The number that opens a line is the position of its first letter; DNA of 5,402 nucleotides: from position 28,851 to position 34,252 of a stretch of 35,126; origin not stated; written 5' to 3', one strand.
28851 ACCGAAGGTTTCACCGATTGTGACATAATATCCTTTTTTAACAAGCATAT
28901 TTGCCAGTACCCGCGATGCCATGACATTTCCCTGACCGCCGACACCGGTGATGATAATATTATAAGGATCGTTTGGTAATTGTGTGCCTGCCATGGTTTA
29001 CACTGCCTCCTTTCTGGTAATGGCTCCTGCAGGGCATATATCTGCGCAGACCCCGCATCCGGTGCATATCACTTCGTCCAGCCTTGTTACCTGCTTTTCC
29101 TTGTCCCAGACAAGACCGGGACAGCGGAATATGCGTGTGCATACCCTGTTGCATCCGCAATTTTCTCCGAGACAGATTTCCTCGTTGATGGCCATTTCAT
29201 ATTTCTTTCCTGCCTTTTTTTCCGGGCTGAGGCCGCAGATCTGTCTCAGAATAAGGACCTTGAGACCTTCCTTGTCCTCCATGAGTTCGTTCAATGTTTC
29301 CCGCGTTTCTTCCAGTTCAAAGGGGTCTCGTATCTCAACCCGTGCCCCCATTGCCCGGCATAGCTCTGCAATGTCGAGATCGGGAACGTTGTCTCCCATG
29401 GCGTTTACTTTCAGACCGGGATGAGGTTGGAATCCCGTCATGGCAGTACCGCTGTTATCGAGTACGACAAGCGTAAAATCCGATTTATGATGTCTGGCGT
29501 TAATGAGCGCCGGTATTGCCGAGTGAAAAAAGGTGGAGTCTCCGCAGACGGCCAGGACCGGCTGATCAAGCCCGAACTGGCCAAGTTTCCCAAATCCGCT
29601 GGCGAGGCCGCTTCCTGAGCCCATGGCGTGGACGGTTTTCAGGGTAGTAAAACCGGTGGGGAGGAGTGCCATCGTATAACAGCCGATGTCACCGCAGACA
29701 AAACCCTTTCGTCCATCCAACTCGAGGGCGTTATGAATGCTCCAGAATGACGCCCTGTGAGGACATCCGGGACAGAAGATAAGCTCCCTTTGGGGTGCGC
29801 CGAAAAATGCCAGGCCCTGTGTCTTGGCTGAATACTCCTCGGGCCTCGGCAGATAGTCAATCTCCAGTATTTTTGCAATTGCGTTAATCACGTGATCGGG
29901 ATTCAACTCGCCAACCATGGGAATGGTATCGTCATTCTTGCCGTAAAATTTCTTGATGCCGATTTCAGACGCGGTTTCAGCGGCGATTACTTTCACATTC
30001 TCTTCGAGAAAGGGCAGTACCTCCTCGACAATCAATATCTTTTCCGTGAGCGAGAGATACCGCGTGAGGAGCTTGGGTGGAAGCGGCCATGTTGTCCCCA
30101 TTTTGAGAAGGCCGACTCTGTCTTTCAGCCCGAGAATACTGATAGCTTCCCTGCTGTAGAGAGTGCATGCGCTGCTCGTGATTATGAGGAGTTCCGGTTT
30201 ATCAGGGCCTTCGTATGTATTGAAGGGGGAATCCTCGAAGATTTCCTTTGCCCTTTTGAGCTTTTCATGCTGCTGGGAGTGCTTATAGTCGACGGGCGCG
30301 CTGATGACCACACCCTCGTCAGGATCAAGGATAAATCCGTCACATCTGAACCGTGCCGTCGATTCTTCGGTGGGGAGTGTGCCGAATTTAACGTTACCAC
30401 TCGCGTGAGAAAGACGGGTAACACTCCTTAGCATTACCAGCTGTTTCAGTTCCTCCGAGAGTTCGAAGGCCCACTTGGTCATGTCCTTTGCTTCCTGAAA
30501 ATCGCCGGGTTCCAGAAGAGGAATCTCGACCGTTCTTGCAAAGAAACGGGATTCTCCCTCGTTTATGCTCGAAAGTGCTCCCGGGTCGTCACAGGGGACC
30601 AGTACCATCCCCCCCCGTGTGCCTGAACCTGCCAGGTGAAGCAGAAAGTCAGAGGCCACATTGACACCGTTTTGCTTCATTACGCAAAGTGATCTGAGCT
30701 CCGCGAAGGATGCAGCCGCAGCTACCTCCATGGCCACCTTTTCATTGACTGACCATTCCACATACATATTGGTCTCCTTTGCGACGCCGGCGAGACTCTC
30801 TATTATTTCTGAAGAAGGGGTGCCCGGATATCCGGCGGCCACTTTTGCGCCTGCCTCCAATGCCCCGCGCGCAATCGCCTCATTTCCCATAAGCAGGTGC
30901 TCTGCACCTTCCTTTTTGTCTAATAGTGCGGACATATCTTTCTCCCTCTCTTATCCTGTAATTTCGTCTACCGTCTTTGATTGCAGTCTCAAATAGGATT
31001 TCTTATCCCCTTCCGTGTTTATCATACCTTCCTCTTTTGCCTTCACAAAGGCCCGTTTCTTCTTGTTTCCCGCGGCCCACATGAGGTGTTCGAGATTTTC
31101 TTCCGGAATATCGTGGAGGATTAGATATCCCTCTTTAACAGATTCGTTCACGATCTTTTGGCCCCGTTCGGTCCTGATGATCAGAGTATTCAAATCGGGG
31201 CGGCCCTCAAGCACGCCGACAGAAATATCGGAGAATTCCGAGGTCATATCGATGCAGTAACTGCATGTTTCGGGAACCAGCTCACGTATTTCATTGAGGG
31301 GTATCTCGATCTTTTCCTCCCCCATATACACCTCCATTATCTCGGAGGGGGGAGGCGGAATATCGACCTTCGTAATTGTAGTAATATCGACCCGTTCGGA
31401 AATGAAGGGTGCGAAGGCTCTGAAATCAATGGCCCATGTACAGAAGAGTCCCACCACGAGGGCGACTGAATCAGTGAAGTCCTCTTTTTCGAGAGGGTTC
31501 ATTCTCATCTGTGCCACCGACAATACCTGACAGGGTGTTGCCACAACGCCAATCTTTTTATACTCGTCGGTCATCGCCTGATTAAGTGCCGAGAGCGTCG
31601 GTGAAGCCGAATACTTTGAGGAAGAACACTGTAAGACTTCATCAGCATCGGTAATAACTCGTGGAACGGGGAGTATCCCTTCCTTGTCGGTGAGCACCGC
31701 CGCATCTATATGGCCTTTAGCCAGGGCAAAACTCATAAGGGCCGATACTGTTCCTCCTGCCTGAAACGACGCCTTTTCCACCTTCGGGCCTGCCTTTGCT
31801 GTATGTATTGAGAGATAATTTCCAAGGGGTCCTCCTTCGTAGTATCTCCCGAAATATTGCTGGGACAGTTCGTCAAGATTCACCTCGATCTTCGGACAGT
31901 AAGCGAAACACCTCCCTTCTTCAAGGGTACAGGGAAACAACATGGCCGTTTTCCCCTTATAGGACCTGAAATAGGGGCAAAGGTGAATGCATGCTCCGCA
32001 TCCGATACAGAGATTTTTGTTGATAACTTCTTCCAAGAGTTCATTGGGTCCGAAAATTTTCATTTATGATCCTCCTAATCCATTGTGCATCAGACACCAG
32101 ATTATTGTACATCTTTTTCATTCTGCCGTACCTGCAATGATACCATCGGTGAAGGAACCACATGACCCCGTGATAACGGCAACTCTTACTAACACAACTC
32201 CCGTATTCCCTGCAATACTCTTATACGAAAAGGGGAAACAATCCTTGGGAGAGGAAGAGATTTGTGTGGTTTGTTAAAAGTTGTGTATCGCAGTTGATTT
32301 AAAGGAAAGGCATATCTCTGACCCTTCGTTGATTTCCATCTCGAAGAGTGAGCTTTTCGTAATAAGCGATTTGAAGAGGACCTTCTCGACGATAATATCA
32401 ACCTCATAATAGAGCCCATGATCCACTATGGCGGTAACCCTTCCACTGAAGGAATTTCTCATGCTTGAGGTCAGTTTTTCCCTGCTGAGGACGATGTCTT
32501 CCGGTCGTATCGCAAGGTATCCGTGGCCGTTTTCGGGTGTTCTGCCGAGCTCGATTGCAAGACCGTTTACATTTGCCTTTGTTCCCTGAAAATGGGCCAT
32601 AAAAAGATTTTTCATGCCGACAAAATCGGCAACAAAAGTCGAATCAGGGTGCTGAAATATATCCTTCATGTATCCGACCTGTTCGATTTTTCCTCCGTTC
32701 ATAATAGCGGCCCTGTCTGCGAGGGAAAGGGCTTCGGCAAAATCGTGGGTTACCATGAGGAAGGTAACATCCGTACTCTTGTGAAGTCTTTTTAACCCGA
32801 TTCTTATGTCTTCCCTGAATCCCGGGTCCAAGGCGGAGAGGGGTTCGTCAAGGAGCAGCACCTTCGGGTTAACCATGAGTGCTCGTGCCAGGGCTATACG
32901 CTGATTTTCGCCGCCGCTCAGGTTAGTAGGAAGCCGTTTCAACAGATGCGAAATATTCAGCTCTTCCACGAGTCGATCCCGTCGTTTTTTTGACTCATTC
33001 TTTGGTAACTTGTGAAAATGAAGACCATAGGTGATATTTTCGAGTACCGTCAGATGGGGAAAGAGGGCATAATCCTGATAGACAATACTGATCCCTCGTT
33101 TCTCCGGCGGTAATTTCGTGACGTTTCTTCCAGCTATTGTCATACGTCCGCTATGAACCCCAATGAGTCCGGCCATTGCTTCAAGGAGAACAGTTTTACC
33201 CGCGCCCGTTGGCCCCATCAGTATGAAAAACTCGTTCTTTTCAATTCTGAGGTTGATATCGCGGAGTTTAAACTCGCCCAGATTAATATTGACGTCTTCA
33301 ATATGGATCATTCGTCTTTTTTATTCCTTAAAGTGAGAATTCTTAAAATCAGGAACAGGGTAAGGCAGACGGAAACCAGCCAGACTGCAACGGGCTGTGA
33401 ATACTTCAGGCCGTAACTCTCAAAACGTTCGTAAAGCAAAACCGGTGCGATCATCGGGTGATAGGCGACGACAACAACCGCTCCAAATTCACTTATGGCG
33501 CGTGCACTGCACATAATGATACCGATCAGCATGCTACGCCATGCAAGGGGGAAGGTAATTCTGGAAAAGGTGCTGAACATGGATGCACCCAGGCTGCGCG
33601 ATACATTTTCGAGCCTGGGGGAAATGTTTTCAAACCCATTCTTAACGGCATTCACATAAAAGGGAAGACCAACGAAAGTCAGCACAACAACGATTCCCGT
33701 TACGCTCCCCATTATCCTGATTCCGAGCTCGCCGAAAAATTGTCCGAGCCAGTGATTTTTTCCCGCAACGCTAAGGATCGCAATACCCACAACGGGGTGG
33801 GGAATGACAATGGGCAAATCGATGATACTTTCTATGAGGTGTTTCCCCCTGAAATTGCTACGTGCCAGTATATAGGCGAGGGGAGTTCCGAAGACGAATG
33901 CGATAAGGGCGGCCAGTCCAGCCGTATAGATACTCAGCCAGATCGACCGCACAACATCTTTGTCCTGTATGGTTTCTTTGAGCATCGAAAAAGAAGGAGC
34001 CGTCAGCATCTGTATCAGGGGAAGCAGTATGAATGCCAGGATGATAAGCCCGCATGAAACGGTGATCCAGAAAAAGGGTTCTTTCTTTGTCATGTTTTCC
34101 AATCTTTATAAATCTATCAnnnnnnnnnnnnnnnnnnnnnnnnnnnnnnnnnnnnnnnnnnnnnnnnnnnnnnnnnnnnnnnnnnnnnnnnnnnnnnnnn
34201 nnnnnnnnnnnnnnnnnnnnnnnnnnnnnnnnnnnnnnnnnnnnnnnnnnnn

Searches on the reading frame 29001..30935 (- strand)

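Call 80: search_protein_families(library=pfam, proteins=[window:29001-30935:-], max_evalue=0.001)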
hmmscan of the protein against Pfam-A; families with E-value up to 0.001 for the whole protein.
window:29001-30935:- (645 aa): 4 families
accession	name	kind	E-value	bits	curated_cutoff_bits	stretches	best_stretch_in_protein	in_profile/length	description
PF02775.26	TPP_enzyme_C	-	4.8e-21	75.6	21.9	1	416-557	1-145/151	Thiamine pyrophosphate enzyme, C-terminal TPP binding domain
PF01855.24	POR_N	-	9.3e-11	42.3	27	1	24-186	2-169/231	Pyruvate flavodoxin/ferredoxin oxidoreductase, thiamine diP-bdg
PF00037.32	Fer4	-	1.1e-05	25.5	21.1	1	620-640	4-24/24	4Fe-4S binding domain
PF12837.12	Fer4_6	-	0.00057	20.2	25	1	620-639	5-24/24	4Fe-4S binding domain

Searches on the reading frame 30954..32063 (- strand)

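Call 80: search_protein_families(library=pfam, proteins=[window:30954-32063:-], max_evalue=0.001)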
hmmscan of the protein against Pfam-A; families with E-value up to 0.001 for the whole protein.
window:30954-32063:- (370 aa): 8 families
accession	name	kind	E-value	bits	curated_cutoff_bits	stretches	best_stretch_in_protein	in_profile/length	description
PF04432.18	FrhB_FdhB_C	-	6.8e-31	107.6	23.3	1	169-321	2-149/150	Coenzyme F420 hydrogenase/dehydrogenase, beta subunit C terminus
PF04422.18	FrhB_FdhB_N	-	4.1e-15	56.1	22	1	98-160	13-77/78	Coenzyme F420 hydrogenase/dehydrogenase, beta subunit N-term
PF00037.32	Fer4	-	2.8e-05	24.2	21.1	1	13-31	2-20/24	4Fe-4S binding domain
PF25160.1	LdpA_Fe-S-bd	-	0.00012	22.2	27.6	0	13-31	22-40/49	LdpA Fe-S cluster-binding domain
PF13237.11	Fer4_10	-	0.00018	21.8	25.5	0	13-57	3-53/53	4Fe-4S dicluster domain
PF12837.12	Fer4_6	-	0.00033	20.9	25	1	13-31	3-21/24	4Fe-4S binding domain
PF12797.12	Fer4_2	-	0.00043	20.5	24.5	1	13-31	4-22/22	4Fe-4S binding domain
PF12838.12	Fer4_7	-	0.00067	20.5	27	0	13-31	32-50/52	4Fe-4S dicluster domain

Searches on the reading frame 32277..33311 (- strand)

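Call 80: search_protein_families(library=pfam, proteins=[window:32277-33311:-], max_evalue=0.001)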
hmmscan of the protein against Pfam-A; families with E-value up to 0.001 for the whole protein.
window:32277-33311:- (345 aa): 6 families
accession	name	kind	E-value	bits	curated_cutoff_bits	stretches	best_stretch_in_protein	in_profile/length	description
PF00005.33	ABC_tran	-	1.2e-33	117.1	25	1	16-158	1-136/137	ABC transporter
PF03459.23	TOBE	-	6.9e-08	33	22.3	1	282-343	1-63/64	TOBE domain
PF13304.12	AAA_21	-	1.6e-07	32.1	27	1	103-190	210-299/304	AAA domain, putative AbiEii toxin, Type IV TA system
PF02463.25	SMC_N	-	0.0001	22.3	40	0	19-190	18-198/220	RecF/RecN/SMC N terminal domain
PF08402.16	TOBE_2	-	0.0003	21.3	21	1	266-343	1-74/76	TOBE domain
PF13476.12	AAA_23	-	0.00055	21.1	27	0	10-50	6-43/201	AAA domain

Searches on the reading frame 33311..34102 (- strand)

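Call 80: search_protein_families(library=pfam, proteins=[window:33311-34102:-], max_evalue=0.001)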
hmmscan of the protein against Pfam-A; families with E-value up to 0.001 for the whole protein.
window:33311-34102:- (264 aa): 1 family
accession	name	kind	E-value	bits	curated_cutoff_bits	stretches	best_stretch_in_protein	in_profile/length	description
PF00528.27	BPD_transp_1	-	2.7e-13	50.5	26.4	1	72-253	1-170/184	Binding-protein-dependent transport system inner membrane component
